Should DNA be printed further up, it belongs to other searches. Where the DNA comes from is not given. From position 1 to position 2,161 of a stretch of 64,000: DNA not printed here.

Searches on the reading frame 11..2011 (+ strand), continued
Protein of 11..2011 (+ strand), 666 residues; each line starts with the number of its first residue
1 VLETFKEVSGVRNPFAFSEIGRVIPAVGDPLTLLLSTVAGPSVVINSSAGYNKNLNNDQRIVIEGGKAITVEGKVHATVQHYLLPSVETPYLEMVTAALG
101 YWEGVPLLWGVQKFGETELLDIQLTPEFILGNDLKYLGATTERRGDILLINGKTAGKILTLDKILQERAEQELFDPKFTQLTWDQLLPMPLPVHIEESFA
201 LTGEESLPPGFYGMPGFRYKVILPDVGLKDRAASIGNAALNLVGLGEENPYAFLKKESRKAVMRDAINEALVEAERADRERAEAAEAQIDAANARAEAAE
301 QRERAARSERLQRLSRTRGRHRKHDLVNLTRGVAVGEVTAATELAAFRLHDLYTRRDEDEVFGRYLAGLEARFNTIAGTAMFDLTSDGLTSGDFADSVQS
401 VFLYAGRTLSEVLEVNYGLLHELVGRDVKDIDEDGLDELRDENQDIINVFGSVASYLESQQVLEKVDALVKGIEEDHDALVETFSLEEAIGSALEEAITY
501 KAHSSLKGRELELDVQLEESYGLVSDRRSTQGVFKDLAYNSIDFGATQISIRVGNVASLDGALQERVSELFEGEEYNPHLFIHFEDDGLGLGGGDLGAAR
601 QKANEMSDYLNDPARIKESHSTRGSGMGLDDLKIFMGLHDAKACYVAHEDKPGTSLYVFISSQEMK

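Call 34: search_protein_families(library=pfam, proteins=[L003:3220-5136:-, L003:78-1931:+, L004:9986-11926:+, L005:9989-12073:+, L006:3914-5854:+], max_evalue=1)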
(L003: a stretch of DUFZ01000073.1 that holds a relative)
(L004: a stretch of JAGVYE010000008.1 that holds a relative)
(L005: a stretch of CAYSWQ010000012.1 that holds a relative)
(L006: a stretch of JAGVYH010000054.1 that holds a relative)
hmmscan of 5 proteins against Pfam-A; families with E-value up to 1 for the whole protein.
L003:3220-5136:- (638 aa): 3 families
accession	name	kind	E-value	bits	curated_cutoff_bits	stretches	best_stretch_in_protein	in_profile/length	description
PF02518.31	HATPase_c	-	2.7e-06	28.2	26.4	1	509-633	3-107/111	Histidine kinase-, DNA gyrase B-, and HSP90-like ATPase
PF13589.12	HATPase_c_3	-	0.027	14.9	25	1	516-603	7-76/137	Histidine kinase-, DNA gyrase B-, and HSP90-like ATPase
PF12844.13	HTH_19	-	0.1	13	30.2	0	360-376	44-60/64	Helix-turn-helix domain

L003:78-1931:+ (617 aa): 1 family
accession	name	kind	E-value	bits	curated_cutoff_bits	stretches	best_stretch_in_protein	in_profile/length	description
PF02518.31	HATPase_c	-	8.8e-06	26.6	26.4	1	511-615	2-105/111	Histidine kinase-, DNA gyrase B-, and HSP90-like ATPase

L004:9986-11926:+ (646 aa): 4 families
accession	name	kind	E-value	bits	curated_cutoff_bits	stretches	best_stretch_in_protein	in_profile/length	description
PF02518.31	HATPase_c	-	1.3e-08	35.7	26.4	1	533-643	3-110/111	Histidine kinase-, DNA gyrase B-, and HSP90-like ATPase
PF22820.2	TcaA_3rd_4th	-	0.0089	16.4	27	0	214-236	4-26/73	TcaA protein 3rd/4th domain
PF21467.3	BetaGal_gal-bd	-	0.098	13.3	27.3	1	211-237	16-41/62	Beta-galactosidase, galactose-binding domain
PF20933.2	HpHbR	-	0.2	11.8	27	1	459-556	95-190/243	Haptoglobin-hemoglobin receptor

L005:9989-12073:+ (694 aa): 7 families
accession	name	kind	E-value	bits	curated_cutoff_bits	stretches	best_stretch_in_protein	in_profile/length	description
PF02518.31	HATPase_c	-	2.6e-07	31.5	26.4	1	585-683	1-94/111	Histidine kinase-, DNA gyrase B-, and HSP90-like ATPase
PF00261.25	Tropomyosin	-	0.028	14.3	38.6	1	325-451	40-164/242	Tropomyosin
PF25443.1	ANG-1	-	0.034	14.8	28.5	1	400-464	20-85/105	ANG-1-like domain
PF15294.11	Leu_zip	-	0.088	12.8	28.2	1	317-446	124-250/275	Leucine zipper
PF15390.12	WDCP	-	0.21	10.3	25.3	1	337-463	479-611/694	WD repeat and coiled-coil-containing protein family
PF10186.14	ATG14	-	0.32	10.5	33.2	1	343-445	60-163/347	Vacuolar sorting 38 and autophagy-related subunit 14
PF10376.14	Mei5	-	0.83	9.9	28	0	324-447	23-138/207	Double-strand recombination repair protein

L006:3914-5854:+ (646 aa): 4 families
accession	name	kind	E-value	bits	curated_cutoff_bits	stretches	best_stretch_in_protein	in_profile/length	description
PF02518.31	HATPase_c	-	3.7e-10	40.7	26.4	1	531-633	5-109/111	Histidine kinase-, DNA gyrase B-, and HSP90-like ATPase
PF08963.15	DUF1878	-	0.12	13.3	23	1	351-412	37-95/110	Protein of unknown function (DUF1878)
PF16566.10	CREPT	-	0.22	12.1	29.3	1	360-437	52-127/147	Cell-cycle alteration and expression-elevated protein in tumour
PF11757.13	RSS_P20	-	0.28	12.1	25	0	410-452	20-62/94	Suppressor of RNA silencing P21-like N-terminal domain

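Call 48: search_solved_structures(query=A3, max_evalue=10, show_alignments=2)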
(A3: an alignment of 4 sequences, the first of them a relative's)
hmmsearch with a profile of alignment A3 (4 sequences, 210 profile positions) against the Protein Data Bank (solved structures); distinct sequences matched with E-value up to 10: 1.
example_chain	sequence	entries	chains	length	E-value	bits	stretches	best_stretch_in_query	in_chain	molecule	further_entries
4bfc_A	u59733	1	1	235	1.6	11.6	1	37-97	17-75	3-DEOXY-D-MANNO-OCTULOSONIC-ACID TRANSFERASE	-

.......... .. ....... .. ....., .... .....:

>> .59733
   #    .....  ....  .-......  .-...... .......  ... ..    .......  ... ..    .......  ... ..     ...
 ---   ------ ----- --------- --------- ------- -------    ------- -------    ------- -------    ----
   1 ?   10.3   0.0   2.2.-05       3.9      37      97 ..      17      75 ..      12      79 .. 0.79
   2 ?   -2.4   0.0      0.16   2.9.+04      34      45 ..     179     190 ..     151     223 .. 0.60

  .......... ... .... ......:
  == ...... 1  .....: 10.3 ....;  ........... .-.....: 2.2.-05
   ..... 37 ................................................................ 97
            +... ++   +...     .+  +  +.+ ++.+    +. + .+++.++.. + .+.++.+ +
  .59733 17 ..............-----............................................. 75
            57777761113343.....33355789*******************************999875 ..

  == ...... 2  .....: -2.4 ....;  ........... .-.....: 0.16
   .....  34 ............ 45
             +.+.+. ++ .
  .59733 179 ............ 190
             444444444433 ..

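Call 50: predict_structure(alignment_id=A1)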
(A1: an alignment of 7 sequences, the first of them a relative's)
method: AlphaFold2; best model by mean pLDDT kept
length: 753 residues; sequences in the alignment: 7
mean_pLDDT: 48.5   pTM: 0.31
mean pLDDT of the five models: 48.5, 46.6, 45.9, 45.4, 45.0
residues with pLDDT >= 90: 0; 70-90: 108; 50-70: 185; < 50: 460
segments of 3 or more residues with pLDDT < 50: 1-16, 101-155, 166-212, 219-221, 223-225, 248-277, 298-305, 320-369, 371-567, 591-593, 677-686, 698-715
pLDDT, mean of each block of 10 residues (from residue 1): 29 48 58 57 69 82 69 57 69 68 35 27 32 35 35 48 48 37 38 31 41 50 58 75 62 33 34 43 58 48 48 50 40 29 29 41 46 40 37 32 31 33 37 35 40 41 33 32 38 43 41 39 43 41 37 37 45 75 64 58 74 68 70 74 74 62 68 57 49 52 31 45 66 68 72 49
secondary structure, 60 per line:
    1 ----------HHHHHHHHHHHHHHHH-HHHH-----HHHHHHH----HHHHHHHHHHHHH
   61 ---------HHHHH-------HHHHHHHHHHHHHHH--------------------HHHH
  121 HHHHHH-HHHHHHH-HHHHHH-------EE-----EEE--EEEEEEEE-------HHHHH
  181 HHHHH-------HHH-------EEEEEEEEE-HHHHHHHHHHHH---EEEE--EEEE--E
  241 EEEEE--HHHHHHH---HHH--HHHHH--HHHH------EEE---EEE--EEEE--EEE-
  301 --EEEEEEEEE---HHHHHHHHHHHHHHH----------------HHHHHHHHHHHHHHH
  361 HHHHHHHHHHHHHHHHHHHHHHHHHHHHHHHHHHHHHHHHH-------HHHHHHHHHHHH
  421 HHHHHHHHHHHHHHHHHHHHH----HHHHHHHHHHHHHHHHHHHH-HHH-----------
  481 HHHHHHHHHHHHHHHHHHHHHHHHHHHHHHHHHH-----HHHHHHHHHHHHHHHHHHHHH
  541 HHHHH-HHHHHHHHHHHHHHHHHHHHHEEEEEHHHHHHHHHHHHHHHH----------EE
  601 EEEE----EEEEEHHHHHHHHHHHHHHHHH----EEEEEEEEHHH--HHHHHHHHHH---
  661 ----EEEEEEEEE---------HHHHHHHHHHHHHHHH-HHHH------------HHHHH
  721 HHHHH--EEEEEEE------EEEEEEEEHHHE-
elements in order (helices of 4 or more, strands of 3 or more residues): H11-26 H28-31 H37-43 H48-60 H70-74 H82-96 H117-126 H128-134 H136-141 E156-158 E161-168 H176-185 E203-211 H213-224 E228-231 E234-237 E240-245 H248-254 H263-267 H270-273 E280-282 E286-288 E291-294 E297-299 E303-311 H315-329 H346-401 H409-441 H446-465 H481-514 H520-545 H547-567 E568-572 H573-588 E599-604 E609-613 H614-630 E635-642 H648-657 E665-673 H683-698 H700-703 H716-725 E728-734 E741-748

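Call 57: fold_search(model_id=the predicted structure, library=pdb)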
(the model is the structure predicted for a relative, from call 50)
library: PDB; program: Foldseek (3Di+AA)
matches with E <= 10: 368; with E <= 0.001: 193
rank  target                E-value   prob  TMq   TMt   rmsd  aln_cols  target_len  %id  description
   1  4jav_B                1.7e-07  1.00  0.16  0.45  14.4       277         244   14  Structural basis of a rationally rewired protein-protein interface (HK853wt and RR468mutant V13P, L14I, I17M and N21V) (released 2013-09-04)
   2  6rh8_A                1.8e-07  1.00  0.17  0.47  14.4       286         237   14  Revisiting pH-gated conformational switch. Complex HK853 mutant H260A -RR468 mutant D53A pH 5.3 (released 2020-02-19)
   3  6rgz_A                2.2e-07  1.00  0.17  0.48  14.6       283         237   14  Revisiting pH-gated conformational switch. Complex HK853-RR468 pH 6.5 (released 2020-02-19)
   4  5idj                  2.5e-07  1.00  0.17  0.45  12.3       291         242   16  Bifunctional histidine kinase CckA (domains DHp-CA) in complex with ADP/Mg2+ (released 2016-10-05)
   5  6rh7_A                3.3e-07  1.00  0.16  0.46  14.8       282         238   14  Revisiting pH-gated conformational switch. Complex HK853 mutant H260A -RR468 mutant D53A pH 7.5 (released 2020-02-19)
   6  7z8n_A                3.5e-07  1.00  0.18  0.40  32.0       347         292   15  GacS histidine kinase from Pseudomonas aeruginosa (released 2022-07-13)
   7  6azr_A                3.7e-07  1.00  0.17  0.50  14.2       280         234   14  Crystal structure of the T264A HK853cp-BeF3-RR468 complex (released 2017-12-27)
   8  6rh7_B                4.3e-07  1.00  0.16  0.47  14.6       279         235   14  Revisiting pH-gated conformational switch. Complex HK853 mutant H260A -RR468 mutant D53A pH 7.5 (released 2020-02-19)
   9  6rh0_B                6.0e-07  1.00  0.16  0.48  14.5       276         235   13  Revisiting pH-gated conformational switch. Complex HK853-RR468 pH 5.5 (released 2020-02-19)
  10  4jav_A                6.7e-07  1.00  0.16  0.45  16.4       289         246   13  Structural basis of a rationally rewired protein-protein interface (HK853wt and RR468mutant V13P, L14I, I17M and N21V) (released 2013-09-04)
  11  5uht_A                8.7e-07  1.00  0.16  0.47  14.6       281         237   14  Structure of the Thermotoga maritima HK853-BeF3-RR468 complex at pH 5.0 (released 2017-12-27)
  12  4jas_A                1.0e-06  1.00  0.16  0.47  13.9       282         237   15  Structural basis of a rationally rewired protein-protein interface (HK853mutant A268V, A271G, T275M, V294T and D297E a (released 2013-09-04)
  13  6rgy_B                1.1e-06  1.00  0.17  0.49  14.1       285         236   14  Revisiting pH-gated conformational switch. Complex HK853-RR468 pH 7.5 (released 2020-02-19)
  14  6rh0_A                1.1e-06  1.00  0.17  0.48  14.3       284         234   15  Revisiting pH-gated conformational switch. Complex HK853-RR468 pH 5.5 (released 2020-02-19)
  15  6rfv_B                2.2e-06  1.00  0.16  0.48  14.4       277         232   14  Revisiting pH-gated conformational switch. Complex HK853-RR468 pH 7 (released 2020-02-19)
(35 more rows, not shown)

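Call 63: search_protein_families(library=ncbifam, proteins=[P0005, L006:5886-7061:+], max_evalue=0.1)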
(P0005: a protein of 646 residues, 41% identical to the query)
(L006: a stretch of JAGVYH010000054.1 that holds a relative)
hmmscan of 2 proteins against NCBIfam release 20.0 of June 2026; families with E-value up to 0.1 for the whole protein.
P0005 (646 aa): 29 families (the best 25 are shown)
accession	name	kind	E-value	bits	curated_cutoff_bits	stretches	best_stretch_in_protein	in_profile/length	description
TIGR02916.1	PEP_his_kin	equivalog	3.5e-07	29.2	300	1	501-641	545-679/679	XrtA/PEP-CTERM system histidine kinase PrsK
NF041210.1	his_kin_PieS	equivalog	4.3e-06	26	850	1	489-567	318-396/474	two component system sensor histidine kinase PieS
NF006800.0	PRK09303.1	equivalog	5.6e-06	25.6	342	1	476-642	212-377/383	histidine kinase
NF008468.0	PRK11360.1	equivalog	3.5e-05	22.4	646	1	500-634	470-600/616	two-component system sensor histidine kinase AtoS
NF008312.0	PRK11100.1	equivalog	4.6e-05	22.4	356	1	497-588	331-419/477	two-component system sensor histidine kinase CreC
TIGR01386.1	cztS_silS_copS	subfamily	6.1e-05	22.2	292.55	1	517-580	335-395/457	heavy metal sensor histidine kinase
NF053520.1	HK_Porph_FimS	equivalog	8.1e-05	21.1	600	1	503-616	477-593/618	sensor histidine kinase FimS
NF041832.1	near_NosP_CTERM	subfamily_domain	8.7e-05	21.7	400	1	492-563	78-148/370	NahK/ErcS family hybrid sensor histidine kinase/response regulator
TIGR02966.1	phoR_proteo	equivalog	0.00025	20.2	334.2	1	492-557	186-251/333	phosphate regulon sensor histidine kinase PhoR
NF033091.0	HK_VanS_ACDEFG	equivalog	0.00033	19.8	400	1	507-627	161-281/293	vancomycin resistance histidine kinase VanS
NF007793.0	PRK10490.1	equivalog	0.00078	17.6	1123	1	502-643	743-881/895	two-component system sensor histidine kinase KdpD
NF008077.0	PRK10815.1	equivalog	0.00087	18.1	497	1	496-639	341-479/488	two-component system sensor histidine kinase PhoQ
NF041880.1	EPS_EpsF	equivalog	0.0017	16.9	900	1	499-639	354-488/492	response regulator EpsF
TIGR02956.1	TMAO_torS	equivalog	0.0025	16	676.5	1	491-643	533-683/967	TMAO reductase system sensor histidine kinase/response regulator TorS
NF047497.1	HK_LIC_12097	equivalog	0.0029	16.4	500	1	520-629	249-355/367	LIC_12097 family sensor histidine kinase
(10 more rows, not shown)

L006:5886-7061:+ (391 aa): 27 families (the best 25 are shown)
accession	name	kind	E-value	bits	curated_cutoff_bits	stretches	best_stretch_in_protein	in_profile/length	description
NF040534.1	resp_reg_YycF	equivalog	3.5e-05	23.2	340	1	35-97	2-57/231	response regulator YycF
NF041832.1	near_NosP_CTERM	subfamily_domain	5.8e-05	22.3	400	1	20-113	238-326/370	NahK/ErcS family hybrid sensor histidine kinase/response regulator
NF008034.0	PRK10766.1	equivalog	7e-05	22.4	275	1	35-116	4-77/231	two-component system response regulator TorR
NF008099.0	PRK10841.1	equivalog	0.00049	18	920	1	24-108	815-891/949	two-component system sensor histidine kinase RcsC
NF040689.1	MtrAB_MtrA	equivalog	0.0005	19.5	300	1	36-104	1-61/219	MtrAB system response regulator MtrA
TIGR02875.1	spore_0_A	equivalog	0.00066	19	200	1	35-97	4-61/262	sporulation transcription factor Spo0A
NF008378.0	PRK11173.1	equivalog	0.00078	18.8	334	1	35-112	5-74/238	two-component system response regulator ArcA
NF008469.0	PRK11361.1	equivalog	0.00079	18.2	714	1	34-116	5-80/461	acetoacetate metabolism transcriptional regulator AtoC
NF010076.0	PRK13557.1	subfamily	0.0008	17.9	631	1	20-149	402-520/540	histidine kinase famiy protein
NF008199.0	PRK10955.1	equivalog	0.0011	19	341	1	35-101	3-61/232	envelope stress response regulator transcription factor CpxR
TIGR01818.1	ntrC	equivalog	0.0016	17.3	558.6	1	36-109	1-66/463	nitrogen regulation protein NR(I)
NF045717.1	DVU0259_DivK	exception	0.002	18.3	160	1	35-102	4-63/117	DVU0259 family response regulator domain-containing protein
TIGR02154.1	PhoB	equivalog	0.0037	16.6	296.2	1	35-96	4-58/226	phosphate regulon transcriptional regulator PhoB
TIGR01387.1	cztR_silR_copR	subfamily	0.0051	16.5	279.2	1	36-97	1-55/218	heavy metal response regulator transcription factor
TIGR02956.1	TMAO_torS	equivalog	0.007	14.5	676.5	1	14-138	684-796/967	TMAO reductase system sensor histidine kinase/response regulator TorS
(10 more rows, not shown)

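Call 68: search_protein_families(library=padloc, proteins=[P0001], max_evalue=0.1)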
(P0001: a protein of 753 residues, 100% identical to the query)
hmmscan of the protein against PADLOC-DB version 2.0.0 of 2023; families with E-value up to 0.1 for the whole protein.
P0001 (753 aa): 0 families

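Call 69: search_protein_families(library=phrogs, proteins=[P0001], max_evalue=0.1)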
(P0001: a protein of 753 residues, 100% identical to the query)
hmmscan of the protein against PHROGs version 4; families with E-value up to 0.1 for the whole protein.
P0001 (753 aa): 1 family
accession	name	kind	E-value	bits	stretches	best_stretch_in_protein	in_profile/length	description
phrog_10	-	head and packaging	0.03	14.3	1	343-396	269-327/752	major head protein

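Call 73: find_related_loci(query=A1, collection=viral_contigs, flank=5000)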
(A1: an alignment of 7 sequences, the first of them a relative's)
Query A1 (753 aa) in viral_contigs; peptide patterns used: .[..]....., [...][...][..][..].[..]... (x = any residue, [..] = any of these).
44 stretches matched a pattern, but none encodes a relative of the query by tblastn (E <= 1e-3).

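Call 75: find_related_loci(query=A1, collection=metagenome_contigs, flank=5000)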
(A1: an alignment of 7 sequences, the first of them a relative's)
Query A1 (753 aa) in metagenome_contigs; peptide patterns used: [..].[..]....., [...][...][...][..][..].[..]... (x = any residue, [..] = any of these).
103 stretches matched a pattern; 9 encode a relative of the query (tblastn E <= 1e-3); 9 distinct loci.
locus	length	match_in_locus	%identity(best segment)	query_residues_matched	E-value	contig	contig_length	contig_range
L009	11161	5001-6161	37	11-415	9e-68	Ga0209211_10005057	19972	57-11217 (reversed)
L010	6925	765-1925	37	11-415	8e-68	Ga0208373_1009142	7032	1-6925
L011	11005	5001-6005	39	8-354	9e-66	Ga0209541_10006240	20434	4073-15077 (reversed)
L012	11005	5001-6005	39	8-354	9e-66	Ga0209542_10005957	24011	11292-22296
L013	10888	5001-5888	42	6-311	3e-69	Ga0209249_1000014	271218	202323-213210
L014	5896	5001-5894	41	11-318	8e-64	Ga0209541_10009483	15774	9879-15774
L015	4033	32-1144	34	7-389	1e-59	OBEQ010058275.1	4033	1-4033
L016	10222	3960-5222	34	8-448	5e-52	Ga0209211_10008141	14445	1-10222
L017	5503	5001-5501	41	7-179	5e-35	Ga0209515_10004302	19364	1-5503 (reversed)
